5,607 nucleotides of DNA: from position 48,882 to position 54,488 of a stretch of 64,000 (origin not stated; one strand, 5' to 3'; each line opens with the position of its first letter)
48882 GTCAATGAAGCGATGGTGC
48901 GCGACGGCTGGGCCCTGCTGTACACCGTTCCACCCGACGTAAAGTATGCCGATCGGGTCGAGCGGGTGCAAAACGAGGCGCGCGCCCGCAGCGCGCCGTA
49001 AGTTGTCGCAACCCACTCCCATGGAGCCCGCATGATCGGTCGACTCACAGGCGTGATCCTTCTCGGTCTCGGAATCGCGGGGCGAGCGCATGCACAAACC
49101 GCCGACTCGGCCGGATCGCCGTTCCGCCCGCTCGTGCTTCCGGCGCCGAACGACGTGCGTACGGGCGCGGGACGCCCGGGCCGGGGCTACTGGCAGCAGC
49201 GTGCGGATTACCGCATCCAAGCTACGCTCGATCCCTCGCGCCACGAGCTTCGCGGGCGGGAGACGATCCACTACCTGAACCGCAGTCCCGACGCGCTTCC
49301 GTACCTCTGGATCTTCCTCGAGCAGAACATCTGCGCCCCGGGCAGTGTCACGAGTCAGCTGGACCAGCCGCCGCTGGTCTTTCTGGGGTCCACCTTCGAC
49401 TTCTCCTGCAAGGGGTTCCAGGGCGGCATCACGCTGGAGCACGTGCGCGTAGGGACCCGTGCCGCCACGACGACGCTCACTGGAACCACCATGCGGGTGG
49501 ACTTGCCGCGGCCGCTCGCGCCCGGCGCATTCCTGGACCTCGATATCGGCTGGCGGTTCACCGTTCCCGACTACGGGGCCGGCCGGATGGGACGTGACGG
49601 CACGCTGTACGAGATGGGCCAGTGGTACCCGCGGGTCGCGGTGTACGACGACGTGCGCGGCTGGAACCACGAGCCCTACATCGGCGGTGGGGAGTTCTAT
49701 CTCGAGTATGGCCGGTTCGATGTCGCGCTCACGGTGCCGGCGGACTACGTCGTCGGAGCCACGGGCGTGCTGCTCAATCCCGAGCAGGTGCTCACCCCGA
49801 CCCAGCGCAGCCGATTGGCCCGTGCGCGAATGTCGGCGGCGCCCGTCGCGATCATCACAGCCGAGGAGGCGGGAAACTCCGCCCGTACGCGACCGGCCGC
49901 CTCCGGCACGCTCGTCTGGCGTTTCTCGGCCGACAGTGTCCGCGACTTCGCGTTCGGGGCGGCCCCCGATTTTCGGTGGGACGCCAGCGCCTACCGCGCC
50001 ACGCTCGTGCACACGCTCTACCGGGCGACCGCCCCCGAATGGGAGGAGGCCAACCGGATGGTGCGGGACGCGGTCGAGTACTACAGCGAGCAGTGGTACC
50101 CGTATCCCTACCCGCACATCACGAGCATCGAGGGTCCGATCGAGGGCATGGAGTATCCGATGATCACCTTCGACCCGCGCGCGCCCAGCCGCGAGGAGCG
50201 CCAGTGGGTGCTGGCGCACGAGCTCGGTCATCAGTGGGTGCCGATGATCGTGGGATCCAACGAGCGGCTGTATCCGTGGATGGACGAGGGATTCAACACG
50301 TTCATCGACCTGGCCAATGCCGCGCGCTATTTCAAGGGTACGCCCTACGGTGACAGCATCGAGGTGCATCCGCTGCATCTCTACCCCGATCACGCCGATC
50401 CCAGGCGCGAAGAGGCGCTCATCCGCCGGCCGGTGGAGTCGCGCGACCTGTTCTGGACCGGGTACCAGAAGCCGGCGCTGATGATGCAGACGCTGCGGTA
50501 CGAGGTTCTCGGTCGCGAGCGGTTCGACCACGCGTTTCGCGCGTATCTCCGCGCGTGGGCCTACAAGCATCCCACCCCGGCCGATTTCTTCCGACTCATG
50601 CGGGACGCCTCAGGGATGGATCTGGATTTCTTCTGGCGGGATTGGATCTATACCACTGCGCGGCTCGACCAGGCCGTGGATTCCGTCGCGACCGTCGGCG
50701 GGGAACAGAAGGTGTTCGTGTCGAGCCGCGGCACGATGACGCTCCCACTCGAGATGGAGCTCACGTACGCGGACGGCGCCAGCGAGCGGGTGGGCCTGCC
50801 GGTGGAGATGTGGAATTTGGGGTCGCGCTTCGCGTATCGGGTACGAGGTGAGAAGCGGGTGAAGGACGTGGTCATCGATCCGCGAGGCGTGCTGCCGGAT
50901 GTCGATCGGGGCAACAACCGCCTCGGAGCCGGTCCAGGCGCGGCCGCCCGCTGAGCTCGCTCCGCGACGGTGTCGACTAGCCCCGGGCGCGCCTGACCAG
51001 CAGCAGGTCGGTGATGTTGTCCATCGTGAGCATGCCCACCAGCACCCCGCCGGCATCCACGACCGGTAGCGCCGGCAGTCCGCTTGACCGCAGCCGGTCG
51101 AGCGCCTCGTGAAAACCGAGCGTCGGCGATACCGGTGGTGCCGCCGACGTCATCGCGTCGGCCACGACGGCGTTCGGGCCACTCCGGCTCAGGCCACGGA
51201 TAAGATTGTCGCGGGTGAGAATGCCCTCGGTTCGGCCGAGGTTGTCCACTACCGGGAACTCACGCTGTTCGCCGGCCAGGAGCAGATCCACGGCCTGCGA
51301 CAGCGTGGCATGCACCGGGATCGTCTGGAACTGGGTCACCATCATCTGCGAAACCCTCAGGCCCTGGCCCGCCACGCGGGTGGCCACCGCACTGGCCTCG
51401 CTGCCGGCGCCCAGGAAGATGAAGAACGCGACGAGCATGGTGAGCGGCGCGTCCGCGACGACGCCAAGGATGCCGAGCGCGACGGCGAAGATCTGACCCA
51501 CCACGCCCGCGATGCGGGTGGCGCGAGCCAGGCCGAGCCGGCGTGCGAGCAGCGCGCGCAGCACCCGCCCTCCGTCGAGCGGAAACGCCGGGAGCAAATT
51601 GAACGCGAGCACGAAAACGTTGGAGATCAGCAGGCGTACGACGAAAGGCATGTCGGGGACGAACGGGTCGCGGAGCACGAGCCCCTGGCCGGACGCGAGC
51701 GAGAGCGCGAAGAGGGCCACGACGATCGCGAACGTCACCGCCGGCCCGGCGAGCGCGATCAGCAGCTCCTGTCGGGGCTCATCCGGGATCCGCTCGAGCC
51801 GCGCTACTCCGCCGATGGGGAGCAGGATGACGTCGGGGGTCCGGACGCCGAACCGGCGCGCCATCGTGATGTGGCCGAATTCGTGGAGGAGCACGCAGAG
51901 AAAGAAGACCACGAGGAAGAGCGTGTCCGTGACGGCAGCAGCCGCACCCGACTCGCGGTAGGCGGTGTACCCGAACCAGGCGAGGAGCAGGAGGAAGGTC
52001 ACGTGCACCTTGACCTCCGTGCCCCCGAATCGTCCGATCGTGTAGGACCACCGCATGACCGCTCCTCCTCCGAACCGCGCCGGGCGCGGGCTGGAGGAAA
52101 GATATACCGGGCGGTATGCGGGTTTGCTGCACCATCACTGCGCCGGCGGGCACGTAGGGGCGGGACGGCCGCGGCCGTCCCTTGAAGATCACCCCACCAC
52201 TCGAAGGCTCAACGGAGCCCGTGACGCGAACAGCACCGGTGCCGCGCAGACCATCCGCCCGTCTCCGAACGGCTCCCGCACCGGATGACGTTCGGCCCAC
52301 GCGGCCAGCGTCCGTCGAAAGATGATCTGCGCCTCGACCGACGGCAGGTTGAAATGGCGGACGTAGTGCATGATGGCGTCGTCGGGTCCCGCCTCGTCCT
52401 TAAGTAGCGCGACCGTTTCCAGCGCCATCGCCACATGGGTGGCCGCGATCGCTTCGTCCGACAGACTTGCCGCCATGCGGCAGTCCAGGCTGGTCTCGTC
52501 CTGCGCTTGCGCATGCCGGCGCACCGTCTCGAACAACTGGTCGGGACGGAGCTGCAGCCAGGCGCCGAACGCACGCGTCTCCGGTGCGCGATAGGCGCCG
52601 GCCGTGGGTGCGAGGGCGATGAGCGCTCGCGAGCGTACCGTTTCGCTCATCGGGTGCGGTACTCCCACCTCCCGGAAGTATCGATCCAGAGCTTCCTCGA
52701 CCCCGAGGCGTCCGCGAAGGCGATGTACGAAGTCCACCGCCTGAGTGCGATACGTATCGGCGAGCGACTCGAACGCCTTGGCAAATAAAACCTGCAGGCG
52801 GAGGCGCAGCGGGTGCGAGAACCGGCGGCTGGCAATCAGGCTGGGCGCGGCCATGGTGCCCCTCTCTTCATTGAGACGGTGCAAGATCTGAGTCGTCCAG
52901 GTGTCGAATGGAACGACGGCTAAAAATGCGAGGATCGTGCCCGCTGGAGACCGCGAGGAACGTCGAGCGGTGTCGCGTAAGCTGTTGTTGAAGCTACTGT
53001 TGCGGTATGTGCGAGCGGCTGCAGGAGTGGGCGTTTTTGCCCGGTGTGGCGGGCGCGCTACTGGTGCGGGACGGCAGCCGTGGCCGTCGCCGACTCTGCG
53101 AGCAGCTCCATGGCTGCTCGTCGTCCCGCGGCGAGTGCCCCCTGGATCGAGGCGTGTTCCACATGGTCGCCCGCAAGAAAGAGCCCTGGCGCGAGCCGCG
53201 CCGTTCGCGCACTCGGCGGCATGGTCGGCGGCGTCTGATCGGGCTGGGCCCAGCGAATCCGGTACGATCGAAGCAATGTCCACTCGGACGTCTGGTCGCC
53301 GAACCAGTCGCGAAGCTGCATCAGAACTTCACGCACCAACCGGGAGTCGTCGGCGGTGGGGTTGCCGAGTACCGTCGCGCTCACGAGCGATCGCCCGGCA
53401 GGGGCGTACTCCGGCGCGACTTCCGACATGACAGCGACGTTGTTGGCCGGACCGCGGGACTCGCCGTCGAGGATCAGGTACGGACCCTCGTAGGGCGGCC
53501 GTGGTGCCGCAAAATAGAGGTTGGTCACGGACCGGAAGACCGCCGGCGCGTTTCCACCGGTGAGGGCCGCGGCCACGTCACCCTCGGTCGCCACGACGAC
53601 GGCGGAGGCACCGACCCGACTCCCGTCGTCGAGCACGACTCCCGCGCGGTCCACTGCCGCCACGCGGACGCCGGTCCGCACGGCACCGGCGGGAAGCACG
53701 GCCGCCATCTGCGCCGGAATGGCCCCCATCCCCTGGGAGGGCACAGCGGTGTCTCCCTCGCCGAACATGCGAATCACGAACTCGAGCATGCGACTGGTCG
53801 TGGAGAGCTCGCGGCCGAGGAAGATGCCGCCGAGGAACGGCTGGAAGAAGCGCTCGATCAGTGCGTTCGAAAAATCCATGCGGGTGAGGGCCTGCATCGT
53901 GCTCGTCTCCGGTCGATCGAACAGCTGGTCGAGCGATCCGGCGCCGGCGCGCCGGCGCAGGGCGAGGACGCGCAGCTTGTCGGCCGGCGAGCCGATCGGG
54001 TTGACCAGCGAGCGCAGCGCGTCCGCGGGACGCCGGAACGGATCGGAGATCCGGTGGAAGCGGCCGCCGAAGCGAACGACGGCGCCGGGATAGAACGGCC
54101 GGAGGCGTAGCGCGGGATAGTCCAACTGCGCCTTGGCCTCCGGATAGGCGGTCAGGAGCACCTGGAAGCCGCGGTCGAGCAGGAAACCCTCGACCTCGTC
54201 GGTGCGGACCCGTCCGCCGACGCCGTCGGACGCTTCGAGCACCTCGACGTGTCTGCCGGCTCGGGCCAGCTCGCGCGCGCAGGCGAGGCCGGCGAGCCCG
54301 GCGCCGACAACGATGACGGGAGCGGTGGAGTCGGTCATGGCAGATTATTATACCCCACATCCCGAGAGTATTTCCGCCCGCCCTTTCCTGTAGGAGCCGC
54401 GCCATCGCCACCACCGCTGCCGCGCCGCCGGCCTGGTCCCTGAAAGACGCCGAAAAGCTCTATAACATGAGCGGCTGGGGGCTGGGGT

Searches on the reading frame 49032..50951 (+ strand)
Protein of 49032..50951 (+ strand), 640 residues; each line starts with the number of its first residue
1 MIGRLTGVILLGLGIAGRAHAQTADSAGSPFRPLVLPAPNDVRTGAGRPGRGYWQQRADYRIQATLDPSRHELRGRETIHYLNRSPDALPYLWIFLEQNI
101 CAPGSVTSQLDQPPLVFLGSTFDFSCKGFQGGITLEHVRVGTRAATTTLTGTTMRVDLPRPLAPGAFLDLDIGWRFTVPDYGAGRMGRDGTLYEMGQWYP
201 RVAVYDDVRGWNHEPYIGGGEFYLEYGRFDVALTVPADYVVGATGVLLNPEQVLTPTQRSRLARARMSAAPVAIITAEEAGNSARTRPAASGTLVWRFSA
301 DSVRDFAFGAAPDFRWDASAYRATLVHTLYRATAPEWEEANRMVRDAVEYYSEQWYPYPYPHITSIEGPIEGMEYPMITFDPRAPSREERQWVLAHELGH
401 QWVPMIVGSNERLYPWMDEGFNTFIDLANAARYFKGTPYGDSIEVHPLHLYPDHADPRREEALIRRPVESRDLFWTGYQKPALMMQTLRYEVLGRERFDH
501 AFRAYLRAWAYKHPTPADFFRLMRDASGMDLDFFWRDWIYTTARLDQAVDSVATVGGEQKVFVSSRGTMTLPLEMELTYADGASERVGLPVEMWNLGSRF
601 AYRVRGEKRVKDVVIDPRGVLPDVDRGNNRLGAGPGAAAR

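Call 64: search_protein_families(library=pfam, proteins=[window:49032-50951:+], max_evalue=0.0001)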
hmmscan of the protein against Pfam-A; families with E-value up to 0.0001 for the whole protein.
window:49032-50951:+ (640 aa): 1 family
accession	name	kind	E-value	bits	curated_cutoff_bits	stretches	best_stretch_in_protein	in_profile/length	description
PF01433.26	Peptidase_M1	-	2.2e-13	50.8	27.7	1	379-538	53-218/218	Peptidase family M1 domain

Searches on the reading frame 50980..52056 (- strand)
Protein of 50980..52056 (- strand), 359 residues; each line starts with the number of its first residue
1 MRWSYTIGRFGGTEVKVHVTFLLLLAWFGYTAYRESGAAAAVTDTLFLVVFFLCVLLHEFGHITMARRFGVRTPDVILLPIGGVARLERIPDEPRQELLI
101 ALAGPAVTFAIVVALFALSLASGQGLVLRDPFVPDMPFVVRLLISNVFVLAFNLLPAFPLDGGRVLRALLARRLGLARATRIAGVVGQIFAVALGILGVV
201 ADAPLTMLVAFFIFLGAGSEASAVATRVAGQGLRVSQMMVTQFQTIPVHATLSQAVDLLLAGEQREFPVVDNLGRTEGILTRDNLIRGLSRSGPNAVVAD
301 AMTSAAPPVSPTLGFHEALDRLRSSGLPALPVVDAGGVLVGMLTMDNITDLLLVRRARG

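Call 64: search_protein_families(library=pfam, proteins=[window:50980-52056:-], max_evalue=0.0001)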
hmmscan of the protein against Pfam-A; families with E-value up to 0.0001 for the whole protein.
window:50980-52056:- (359 aa): 2 families
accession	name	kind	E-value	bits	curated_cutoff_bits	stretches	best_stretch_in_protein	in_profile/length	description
PF02163.28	Peptidase_M50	-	2.7e-22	79.6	27.2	2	47-121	2-102/221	Peptidase family M50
PF00571.33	CBS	-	3.2e-18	66.3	24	2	298-352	1-55/57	CBS domain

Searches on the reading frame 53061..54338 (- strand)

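Call 64: search_protein_families(library=pfam, proteins=[window:53061-54338:-], max_evalue=0.0001)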
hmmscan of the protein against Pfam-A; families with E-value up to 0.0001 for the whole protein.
window:53061-54338:- (426 aa): 6 families
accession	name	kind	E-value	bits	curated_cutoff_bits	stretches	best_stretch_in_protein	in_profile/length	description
PF01593.30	Amino_oxidase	-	9.7e-57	193.6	19.8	1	15-413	1-443/443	Flavin containing amine oxidoreductase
PF13450.12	NAD_binding_8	-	8.7e-17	61.6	21.9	1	10-73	1-66/68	NAD(P)-binding Rossmann-like domain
PF01266.30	DAO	-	8e-09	35.9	27.9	1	8-41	2-35/353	FAD dependent oxidoreductase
PF00890.30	FAD_binding_2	-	5.3e-06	26.3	20.4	1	8-42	2-36/414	FAD binding domain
PF03486.20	HI0933_like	-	2e-05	24.6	50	1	8-44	3-39/244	HI0933-like protein Rossmann domain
PF07992.20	Pyr_redox_2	-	2.7e-05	24.2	26.1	1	8-47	145-183/291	Pyridine nucleotide-disulphide oxidoreductase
